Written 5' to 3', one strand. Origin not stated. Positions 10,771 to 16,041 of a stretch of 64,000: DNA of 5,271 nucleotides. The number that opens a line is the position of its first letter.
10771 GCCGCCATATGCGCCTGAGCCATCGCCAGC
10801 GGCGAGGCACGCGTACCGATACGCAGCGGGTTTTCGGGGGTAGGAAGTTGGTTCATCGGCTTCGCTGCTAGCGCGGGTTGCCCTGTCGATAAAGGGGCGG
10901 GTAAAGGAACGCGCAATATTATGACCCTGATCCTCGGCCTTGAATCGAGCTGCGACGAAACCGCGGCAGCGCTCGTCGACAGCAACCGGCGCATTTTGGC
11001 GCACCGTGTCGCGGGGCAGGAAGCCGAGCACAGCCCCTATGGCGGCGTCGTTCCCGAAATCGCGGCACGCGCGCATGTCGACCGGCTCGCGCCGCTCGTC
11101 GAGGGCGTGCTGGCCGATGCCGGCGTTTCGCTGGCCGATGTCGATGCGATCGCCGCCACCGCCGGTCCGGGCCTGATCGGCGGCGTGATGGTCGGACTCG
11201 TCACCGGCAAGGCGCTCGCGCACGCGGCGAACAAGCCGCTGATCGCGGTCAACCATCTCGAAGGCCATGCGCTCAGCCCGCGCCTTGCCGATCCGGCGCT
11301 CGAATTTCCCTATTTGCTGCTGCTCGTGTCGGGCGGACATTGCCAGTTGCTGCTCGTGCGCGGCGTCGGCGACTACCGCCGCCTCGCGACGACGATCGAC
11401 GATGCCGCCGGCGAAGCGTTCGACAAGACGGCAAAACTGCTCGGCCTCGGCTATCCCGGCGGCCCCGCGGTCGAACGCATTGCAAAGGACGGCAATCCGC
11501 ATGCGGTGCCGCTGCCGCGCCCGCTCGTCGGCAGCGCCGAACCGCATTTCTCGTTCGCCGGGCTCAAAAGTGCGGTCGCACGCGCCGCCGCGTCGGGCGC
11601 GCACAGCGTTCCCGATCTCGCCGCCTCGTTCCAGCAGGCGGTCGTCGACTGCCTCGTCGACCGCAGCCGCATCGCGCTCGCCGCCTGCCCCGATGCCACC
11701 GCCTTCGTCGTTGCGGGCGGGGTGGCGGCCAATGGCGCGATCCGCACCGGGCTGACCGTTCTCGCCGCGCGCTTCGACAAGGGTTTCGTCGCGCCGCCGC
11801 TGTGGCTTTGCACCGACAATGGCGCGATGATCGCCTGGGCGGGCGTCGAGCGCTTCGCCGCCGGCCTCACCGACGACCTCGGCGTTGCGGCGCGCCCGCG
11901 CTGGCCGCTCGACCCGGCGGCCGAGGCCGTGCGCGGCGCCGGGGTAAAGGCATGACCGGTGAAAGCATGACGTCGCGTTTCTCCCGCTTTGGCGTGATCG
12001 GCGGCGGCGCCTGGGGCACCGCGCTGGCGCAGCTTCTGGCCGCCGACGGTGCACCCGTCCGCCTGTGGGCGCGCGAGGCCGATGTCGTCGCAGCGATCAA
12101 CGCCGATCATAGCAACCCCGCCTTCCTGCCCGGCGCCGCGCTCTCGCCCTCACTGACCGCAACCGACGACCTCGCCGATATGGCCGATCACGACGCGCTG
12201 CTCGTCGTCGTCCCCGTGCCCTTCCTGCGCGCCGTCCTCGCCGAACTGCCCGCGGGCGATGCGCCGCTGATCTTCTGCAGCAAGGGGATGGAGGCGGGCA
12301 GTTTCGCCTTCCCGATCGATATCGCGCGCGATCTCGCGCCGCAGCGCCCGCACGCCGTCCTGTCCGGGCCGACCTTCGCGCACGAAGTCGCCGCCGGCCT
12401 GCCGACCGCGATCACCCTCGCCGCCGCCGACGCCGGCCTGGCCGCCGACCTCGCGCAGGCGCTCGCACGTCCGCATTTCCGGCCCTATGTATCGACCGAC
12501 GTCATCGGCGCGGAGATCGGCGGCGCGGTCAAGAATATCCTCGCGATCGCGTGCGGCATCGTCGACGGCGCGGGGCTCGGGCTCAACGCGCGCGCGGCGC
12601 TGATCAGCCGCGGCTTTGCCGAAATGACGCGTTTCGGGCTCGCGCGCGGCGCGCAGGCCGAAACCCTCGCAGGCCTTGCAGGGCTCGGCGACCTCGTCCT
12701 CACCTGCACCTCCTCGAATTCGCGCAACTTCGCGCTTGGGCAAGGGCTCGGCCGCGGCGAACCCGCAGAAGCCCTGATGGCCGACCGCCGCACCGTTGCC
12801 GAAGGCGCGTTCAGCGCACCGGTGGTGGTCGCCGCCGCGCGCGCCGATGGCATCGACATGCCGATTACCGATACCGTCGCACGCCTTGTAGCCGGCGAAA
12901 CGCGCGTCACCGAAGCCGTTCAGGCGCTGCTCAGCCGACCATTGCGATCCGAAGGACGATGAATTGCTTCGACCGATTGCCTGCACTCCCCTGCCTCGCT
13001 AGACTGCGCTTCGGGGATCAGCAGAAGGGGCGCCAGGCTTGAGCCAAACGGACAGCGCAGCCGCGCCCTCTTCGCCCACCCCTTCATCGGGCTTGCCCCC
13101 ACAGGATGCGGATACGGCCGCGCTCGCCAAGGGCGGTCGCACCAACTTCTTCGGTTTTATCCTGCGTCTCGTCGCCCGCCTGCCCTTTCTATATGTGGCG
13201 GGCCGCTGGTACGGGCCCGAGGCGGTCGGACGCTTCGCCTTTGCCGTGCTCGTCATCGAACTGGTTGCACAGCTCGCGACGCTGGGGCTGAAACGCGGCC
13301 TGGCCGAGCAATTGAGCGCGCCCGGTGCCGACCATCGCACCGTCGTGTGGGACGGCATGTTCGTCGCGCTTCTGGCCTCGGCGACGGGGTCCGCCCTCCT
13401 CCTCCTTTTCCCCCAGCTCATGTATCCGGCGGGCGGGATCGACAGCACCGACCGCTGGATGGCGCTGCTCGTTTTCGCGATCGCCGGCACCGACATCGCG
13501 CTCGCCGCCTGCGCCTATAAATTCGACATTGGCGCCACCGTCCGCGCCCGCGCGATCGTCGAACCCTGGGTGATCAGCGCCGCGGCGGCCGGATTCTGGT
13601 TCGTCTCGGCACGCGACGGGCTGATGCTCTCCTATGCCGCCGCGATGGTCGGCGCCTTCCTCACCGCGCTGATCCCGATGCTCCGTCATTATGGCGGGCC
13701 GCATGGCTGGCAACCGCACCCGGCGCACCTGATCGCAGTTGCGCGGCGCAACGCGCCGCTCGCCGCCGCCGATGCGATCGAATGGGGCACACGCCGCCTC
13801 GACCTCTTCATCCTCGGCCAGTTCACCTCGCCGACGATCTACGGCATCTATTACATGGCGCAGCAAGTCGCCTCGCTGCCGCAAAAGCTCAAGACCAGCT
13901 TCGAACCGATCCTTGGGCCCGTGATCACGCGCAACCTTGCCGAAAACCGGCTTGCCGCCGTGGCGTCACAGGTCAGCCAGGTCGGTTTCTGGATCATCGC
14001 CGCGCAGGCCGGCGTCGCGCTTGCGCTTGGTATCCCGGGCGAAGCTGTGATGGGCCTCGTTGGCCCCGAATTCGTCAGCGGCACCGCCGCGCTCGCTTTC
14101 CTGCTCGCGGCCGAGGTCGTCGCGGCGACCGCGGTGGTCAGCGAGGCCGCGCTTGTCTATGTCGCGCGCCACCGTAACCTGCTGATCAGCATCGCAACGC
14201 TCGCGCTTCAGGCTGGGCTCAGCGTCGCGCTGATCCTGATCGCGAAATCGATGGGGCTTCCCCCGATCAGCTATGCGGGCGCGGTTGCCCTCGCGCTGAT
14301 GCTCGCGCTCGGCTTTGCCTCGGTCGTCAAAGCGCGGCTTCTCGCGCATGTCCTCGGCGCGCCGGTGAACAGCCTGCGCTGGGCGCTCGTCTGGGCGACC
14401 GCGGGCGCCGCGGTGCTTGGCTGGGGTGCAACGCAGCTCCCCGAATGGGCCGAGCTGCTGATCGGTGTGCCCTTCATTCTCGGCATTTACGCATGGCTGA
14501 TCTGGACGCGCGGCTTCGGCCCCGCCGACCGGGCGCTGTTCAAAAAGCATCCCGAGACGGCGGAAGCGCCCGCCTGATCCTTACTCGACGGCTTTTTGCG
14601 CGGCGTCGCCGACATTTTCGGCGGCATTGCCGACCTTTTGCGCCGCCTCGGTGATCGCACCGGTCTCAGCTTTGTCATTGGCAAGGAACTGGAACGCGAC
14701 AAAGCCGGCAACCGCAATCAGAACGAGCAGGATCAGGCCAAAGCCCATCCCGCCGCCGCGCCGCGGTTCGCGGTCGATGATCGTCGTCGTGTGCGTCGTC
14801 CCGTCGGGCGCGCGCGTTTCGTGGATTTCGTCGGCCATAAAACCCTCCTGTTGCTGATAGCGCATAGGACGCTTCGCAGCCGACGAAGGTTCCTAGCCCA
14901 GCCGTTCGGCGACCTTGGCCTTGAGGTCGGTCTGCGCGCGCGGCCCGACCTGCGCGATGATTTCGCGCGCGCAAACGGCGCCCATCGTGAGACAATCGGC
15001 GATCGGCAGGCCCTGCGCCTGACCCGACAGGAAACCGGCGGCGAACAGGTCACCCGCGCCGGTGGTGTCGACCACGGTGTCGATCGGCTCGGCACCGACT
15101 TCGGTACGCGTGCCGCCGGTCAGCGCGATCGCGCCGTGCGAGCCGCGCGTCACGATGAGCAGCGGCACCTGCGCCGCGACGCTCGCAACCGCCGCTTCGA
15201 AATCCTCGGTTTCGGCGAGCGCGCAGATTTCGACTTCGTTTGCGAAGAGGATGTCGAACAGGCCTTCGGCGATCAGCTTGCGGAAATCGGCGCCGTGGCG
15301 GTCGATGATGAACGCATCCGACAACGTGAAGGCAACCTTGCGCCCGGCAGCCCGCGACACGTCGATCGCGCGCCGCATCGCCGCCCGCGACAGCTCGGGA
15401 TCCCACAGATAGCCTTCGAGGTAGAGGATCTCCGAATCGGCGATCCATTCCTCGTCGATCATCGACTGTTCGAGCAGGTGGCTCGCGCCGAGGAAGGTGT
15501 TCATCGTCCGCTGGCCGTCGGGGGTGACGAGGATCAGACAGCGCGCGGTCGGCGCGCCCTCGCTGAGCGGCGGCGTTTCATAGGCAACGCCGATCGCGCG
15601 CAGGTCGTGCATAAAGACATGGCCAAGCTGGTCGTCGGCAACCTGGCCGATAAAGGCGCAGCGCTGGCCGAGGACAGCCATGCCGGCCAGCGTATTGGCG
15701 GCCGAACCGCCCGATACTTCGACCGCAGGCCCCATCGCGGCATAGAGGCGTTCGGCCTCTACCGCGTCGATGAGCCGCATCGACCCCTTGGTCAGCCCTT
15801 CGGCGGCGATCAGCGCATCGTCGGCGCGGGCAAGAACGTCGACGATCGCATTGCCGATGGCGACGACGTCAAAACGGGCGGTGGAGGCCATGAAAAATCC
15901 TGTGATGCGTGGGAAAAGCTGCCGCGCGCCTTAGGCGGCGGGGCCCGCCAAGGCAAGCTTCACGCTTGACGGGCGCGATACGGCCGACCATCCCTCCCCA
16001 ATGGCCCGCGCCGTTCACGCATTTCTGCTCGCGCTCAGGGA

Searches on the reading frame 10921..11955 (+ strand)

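Call 87: search_protein_families(library=pfam, proteins=[window:10921-11955:+], max_evalue=0.00001)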
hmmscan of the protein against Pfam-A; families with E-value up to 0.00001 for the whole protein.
window:10921-11955:+ (344 aa): 1 family
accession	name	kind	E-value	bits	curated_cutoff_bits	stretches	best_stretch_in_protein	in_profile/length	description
PF00814.31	TsaD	-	6.1e-90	301.9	24.8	1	25-306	2-264/264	tRNA N6-adenosine threonylcarbamoyltransferase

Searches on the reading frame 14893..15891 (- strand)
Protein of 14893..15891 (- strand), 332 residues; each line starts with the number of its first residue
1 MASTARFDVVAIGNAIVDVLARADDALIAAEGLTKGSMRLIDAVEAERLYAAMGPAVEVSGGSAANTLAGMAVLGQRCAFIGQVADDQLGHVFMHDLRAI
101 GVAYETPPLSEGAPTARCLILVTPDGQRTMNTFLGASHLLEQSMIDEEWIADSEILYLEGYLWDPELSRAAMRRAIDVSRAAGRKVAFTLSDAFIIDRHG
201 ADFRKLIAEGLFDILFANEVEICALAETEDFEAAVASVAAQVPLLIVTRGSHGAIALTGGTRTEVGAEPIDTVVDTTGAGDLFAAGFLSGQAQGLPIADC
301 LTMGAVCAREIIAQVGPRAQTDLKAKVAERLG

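Call 87: search_protein_families(library=pfam, proteins=[window:14893-15891:-], max_evalue=0.00001)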
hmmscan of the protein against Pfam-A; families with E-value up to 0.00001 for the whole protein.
window:14893-15891:- (332 aa): 1 family
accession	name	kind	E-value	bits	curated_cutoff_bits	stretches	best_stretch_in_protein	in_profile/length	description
PF00294.29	PfkB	-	5.2e-49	167.6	25.8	1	56-319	31-297/302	pfkB family carbohydrate kinase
